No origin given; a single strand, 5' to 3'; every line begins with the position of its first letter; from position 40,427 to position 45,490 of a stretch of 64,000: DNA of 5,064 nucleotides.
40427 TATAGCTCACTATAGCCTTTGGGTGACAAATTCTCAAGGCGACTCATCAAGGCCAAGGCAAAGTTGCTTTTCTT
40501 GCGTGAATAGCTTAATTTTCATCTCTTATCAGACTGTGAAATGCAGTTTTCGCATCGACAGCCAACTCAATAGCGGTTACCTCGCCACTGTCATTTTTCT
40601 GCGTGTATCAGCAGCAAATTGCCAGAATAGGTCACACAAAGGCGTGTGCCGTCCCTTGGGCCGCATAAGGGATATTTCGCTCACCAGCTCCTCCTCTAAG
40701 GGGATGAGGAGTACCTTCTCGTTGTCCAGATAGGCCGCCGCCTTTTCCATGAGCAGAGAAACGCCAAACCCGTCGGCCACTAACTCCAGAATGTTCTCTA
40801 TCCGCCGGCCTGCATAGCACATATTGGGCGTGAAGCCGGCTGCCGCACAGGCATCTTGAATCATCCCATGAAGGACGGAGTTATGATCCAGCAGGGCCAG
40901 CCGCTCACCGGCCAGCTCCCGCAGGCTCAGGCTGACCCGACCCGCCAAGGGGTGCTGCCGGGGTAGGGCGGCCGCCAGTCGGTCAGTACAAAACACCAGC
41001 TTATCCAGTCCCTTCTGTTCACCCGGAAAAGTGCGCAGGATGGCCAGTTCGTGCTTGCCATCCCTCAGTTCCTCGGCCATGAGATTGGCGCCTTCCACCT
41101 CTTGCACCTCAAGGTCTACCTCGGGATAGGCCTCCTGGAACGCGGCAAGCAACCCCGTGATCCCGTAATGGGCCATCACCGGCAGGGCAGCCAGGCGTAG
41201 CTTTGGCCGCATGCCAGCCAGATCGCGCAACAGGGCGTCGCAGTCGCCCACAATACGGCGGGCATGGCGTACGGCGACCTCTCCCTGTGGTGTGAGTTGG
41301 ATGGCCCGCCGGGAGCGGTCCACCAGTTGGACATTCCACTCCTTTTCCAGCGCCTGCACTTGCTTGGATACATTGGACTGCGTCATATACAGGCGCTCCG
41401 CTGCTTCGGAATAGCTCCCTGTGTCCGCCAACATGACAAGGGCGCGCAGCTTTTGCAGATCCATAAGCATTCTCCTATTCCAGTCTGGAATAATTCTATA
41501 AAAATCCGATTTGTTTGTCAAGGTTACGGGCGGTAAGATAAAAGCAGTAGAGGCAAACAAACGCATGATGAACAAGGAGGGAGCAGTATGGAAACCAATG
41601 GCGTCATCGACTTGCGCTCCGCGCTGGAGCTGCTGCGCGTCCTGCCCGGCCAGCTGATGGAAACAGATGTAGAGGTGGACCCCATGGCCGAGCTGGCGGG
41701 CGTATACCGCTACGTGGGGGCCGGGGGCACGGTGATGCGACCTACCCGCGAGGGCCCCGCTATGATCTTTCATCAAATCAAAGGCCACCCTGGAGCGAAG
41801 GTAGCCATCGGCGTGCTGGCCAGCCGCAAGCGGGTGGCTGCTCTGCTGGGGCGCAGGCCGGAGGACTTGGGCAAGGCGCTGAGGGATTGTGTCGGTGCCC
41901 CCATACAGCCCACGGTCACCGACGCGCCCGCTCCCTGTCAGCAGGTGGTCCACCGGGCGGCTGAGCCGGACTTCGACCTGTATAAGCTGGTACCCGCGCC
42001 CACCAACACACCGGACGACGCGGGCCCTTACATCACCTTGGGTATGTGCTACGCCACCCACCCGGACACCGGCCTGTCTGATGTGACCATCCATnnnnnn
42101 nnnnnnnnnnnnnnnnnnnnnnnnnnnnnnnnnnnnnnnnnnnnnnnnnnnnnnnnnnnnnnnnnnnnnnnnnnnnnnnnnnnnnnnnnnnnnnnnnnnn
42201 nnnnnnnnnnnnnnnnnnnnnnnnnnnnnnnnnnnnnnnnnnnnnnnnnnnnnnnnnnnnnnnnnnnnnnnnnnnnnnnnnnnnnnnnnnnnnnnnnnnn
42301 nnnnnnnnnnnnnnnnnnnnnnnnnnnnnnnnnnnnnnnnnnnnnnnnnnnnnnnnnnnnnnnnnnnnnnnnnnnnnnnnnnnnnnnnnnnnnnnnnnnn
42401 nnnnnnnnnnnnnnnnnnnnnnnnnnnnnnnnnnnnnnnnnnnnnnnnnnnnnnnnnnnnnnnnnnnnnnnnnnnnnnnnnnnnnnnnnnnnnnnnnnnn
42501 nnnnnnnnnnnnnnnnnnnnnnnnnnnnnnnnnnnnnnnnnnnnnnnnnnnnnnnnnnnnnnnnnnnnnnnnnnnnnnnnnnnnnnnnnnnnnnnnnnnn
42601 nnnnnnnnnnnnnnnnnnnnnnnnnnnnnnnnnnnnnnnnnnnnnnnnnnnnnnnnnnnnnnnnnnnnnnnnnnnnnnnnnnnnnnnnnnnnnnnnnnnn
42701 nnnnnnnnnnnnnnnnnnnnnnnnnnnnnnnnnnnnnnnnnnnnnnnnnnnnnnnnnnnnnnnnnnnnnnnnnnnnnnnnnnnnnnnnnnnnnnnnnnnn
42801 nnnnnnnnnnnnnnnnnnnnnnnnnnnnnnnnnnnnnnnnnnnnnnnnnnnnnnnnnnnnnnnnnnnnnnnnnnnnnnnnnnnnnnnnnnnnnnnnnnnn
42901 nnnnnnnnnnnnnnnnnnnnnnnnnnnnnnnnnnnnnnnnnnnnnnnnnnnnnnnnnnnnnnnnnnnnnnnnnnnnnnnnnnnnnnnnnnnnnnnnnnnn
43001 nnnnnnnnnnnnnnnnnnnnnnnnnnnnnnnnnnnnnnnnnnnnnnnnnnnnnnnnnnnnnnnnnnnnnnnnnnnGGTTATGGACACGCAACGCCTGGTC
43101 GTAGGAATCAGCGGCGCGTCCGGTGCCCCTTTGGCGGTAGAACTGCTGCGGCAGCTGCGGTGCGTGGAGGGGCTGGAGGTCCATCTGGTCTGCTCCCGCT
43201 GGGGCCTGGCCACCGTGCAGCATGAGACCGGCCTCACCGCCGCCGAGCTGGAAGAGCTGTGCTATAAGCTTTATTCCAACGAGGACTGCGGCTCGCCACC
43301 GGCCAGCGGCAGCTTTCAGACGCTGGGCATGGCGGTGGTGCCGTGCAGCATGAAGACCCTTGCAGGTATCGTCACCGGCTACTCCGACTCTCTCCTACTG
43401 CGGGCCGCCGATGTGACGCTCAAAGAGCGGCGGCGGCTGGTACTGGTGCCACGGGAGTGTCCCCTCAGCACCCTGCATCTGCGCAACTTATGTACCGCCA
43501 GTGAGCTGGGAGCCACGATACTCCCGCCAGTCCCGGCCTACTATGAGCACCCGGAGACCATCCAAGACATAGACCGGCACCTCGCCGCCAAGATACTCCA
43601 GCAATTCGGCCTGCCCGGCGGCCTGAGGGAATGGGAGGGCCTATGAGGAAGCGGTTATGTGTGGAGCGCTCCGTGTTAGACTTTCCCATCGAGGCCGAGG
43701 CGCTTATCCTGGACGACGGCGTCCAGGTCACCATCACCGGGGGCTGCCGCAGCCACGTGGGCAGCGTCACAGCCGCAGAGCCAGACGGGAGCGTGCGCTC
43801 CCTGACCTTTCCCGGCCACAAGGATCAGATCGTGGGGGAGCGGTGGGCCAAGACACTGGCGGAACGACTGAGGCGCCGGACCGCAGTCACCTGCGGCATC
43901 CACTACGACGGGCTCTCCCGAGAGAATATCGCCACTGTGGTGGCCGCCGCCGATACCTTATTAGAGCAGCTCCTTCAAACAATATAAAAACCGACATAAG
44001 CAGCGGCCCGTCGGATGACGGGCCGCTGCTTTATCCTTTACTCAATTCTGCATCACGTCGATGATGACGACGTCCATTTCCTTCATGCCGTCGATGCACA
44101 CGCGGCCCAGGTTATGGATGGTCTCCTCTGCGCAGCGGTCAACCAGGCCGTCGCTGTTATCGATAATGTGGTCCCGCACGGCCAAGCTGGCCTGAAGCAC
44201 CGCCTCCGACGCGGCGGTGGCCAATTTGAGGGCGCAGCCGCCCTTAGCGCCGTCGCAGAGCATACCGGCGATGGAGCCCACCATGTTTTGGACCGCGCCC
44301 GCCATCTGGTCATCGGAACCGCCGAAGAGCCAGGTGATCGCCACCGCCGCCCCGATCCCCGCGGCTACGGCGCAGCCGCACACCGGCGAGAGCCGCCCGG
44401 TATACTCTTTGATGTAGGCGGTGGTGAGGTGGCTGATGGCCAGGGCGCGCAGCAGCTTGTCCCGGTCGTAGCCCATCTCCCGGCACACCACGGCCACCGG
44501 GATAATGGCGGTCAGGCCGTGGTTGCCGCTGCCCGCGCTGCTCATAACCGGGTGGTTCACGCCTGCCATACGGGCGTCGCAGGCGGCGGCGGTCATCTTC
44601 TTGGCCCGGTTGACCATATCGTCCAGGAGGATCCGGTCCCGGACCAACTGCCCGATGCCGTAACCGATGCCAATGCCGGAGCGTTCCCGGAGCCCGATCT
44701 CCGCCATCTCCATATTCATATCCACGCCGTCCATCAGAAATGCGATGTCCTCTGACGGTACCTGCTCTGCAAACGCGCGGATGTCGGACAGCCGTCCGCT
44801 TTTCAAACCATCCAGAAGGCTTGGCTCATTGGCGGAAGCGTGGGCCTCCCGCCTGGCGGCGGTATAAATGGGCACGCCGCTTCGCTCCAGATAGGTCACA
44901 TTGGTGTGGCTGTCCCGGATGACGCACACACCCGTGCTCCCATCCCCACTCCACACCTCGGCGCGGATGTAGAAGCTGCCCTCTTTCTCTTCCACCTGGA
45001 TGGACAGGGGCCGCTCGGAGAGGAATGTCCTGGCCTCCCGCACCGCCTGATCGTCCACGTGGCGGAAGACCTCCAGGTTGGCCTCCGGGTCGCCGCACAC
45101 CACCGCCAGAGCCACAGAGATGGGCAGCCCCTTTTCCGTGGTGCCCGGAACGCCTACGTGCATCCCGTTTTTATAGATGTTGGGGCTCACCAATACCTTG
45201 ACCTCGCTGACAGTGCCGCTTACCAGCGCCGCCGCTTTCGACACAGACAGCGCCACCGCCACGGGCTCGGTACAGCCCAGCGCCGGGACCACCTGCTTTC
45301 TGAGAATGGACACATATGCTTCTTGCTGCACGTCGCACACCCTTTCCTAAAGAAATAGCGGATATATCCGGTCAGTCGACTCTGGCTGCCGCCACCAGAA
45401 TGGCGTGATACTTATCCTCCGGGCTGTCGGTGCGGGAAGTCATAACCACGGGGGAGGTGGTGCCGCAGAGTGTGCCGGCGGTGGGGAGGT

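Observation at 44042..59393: Fourteen-gene IclR-headed minus-strand operon linking a TRAP transporter to amidohydrolase, FrdA-like flavoprotein/2Fe-2S, LDH-like DH, 4-subunit 2-oxoacid:ferredoxin oxidoreductase, Buk/Ptb and a CyuA-like cysteine desulfidase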

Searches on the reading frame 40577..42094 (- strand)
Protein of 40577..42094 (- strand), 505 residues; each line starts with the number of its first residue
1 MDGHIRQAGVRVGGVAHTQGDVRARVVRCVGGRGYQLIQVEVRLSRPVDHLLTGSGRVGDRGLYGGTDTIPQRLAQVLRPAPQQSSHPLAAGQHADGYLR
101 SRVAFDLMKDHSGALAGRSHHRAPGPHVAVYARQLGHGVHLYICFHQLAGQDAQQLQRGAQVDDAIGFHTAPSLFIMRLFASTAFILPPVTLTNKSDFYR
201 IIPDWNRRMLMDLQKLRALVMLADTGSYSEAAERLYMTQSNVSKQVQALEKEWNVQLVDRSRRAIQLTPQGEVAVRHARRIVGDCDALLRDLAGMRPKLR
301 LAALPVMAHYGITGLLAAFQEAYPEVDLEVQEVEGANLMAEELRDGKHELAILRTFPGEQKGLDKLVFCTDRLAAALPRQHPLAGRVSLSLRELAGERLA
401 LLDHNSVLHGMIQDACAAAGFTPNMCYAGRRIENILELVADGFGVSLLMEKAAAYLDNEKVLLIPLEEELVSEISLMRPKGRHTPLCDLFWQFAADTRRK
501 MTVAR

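Call 66: search_protein_families(library=pfam, proteins=[window:40577-42094:-], max_evalue=0.00001)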
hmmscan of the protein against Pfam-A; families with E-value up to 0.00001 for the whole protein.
window:40577-42094:- (505 aa): 2 families
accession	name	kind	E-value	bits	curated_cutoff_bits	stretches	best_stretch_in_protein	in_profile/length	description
PF03466.25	LysR_substrate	-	1.1e-41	143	28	1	295-496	4-206/209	LysR substrate binding domain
PF00126.33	HTH_1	-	1.3e-20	73.5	26.6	1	213-272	1-60/60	Bacterial regulatory helix-turn-helix protein, lysR family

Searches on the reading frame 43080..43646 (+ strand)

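Call 79: search_protein_families(library=pfam, proteins=[window:43080-43646:+], max_evalue=0.0001)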
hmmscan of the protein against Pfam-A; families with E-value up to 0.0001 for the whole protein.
window:43080-43646:+ (188 aa): 1 family
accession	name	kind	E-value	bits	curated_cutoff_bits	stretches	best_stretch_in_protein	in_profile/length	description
PF02441.25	Flavoprotein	-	3.2e-40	137.8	22.7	1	5-175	2-161/162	Flavoprotein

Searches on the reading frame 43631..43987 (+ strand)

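Call 79: search_protein_families(library=pfam, proteins=[window:43631-43987:+], max_evalue=0.0001)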
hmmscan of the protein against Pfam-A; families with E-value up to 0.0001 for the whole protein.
window:43631-43987:+ (118 aa): 1 family
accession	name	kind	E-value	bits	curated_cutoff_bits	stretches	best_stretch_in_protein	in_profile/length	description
PF21758.2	PAC_bac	-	2.3e-26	92.2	27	1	18-117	5-113/115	Bacterial proteasome assembling chaperone-like protein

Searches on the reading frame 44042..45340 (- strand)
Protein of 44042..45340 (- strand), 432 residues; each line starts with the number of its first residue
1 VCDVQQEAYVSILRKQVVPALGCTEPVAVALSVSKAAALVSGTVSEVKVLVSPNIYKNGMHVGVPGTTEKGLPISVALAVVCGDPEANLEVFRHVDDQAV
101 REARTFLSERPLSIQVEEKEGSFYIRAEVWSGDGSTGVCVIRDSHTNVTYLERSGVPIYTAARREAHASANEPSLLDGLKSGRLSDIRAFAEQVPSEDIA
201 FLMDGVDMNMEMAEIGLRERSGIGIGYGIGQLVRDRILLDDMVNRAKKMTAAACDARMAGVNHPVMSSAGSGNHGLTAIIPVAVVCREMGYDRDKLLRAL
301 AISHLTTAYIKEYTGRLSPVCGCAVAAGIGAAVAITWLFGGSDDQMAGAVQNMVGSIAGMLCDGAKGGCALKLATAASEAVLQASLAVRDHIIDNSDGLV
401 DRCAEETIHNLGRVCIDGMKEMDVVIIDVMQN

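Call 5: search_protein_families(library=pfam, proteins=[window:44042-45340:-], max_evalue=0.01)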
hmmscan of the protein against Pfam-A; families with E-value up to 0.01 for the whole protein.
window:44042-45340:- (432 aa): 2 families
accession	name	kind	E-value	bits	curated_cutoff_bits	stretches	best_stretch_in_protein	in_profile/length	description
PF03313.21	SDH_alpha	-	7.8e-59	199.9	26.4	1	135-427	22-259/260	Serine dehydratase alpha chain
PF03972.19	MmgE_PrpD_N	-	0.0053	16.4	32.1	0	288-390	111-217/244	MmgE/PrpD N-terminal domain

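Call 6: search_protein_families(library=ncbifam, proteins=[window:44042-45340:-], max_evalue=0.001)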
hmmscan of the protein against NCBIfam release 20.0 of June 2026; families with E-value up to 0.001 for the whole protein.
window:44042-45340:- (432 aa): 0 families

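Call 26: search_solved_structures(query=window:44042-45340:-, show_alignments=1)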
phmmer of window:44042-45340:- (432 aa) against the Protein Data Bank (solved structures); distinct sequences matched with E-value up to 0.001: 2.
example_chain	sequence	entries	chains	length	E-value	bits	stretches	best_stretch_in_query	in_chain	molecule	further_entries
9fsl_A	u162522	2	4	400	4e-35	125.1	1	6-429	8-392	L-cysteine desulfidase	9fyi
9he0_A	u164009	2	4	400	6.4e-34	121.1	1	6-429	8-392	L-cysteine desulfidase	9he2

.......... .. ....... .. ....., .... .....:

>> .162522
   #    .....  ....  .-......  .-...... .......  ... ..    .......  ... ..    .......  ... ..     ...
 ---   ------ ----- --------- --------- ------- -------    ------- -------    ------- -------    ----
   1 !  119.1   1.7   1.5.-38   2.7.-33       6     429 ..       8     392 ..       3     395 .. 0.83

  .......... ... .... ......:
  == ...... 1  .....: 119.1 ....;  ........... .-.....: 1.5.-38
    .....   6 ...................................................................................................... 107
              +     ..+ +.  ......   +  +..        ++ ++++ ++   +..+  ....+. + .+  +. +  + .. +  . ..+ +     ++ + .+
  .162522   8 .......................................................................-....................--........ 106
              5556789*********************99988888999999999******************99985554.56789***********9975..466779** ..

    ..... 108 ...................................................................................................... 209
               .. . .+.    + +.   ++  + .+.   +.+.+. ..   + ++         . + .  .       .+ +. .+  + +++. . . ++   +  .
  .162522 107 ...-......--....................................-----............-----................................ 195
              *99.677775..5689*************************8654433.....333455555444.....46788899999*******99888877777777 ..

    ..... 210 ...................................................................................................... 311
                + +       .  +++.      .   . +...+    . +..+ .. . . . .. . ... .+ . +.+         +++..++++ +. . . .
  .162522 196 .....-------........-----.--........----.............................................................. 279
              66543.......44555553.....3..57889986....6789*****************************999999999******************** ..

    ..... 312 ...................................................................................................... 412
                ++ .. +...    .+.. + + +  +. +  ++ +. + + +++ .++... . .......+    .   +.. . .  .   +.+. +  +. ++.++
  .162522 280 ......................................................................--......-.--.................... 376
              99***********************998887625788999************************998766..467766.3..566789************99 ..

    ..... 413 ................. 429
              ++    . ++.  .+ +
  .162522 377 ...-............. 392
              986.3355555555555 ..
